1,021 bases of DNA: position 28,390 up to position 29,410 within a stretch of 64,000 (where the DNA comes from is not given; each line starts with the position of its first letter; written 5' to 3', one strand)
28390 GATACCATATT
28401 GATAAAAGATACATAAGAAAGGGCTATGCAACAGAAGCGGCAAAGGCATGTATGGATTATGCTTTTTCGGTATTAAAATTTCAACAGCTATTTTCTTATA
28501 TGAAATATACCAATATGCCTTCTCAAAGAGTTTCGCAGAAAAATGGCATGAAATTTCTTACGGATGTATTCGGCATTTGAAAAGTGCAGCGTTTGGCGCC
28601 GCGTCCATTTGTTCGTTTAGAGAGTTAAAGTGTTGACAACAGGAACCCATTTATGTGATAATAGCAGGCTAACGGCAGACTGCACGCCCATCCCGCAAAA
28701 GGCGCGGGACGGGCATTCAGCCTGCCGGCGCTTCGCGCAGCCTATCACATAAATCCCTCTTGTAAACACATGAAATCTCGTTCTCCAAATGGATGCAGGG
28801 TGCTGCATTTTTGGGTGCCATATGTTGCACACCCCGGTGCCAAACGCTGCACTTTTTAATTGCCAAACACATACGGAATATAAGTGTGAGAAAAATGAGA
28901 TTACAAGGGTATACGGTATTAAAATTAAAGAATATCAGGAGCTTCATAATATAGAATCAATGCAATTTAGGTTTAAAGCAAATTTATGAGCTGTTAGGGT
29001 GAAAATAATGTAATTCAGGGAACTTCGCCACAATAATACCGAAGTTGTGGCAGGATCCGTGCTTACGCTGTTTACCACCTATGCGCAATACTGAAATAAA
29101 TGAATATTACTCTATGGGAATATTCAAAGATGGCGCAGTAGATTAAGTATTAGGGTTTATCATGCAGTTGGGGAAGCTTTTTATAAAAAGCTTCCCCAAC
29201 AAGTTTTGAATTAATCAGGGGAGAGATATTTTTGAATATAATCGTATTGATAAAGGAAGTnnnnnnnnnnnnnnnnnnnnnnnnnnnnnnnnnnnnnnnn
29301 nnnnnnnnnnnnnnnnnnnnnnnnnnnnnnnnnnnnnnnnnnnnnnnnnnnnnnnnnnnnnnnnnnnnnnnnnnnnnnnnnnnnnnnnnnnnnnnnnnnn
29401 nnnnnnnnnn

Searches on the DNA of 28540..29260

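Call 80: search_rna_families(source=window, start=28540, end=29260, threshold=evalue, max_evalue=5)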
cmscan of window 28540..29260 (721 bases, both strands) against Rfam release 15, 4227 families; matches with E-value up to 5: 3.
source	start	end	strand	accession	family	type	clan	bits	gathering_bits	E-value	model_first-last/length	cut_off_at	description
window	29159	29211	+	RF03227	mir-2528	Gene; miRNA;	-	27.4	102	0.0029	34-86/118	no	mir-2528 microRNA precursor family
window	29167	29255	+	RF03080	RT-9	Gene; sRNA;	-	22.5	46.1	0.4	1-92/92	no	RT-9 RNA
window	29169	29198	-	RF03743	MIR7696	Gene; miRNA;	-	16.4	83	4.7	1-88/88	no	MIR7696 microRNA precursor family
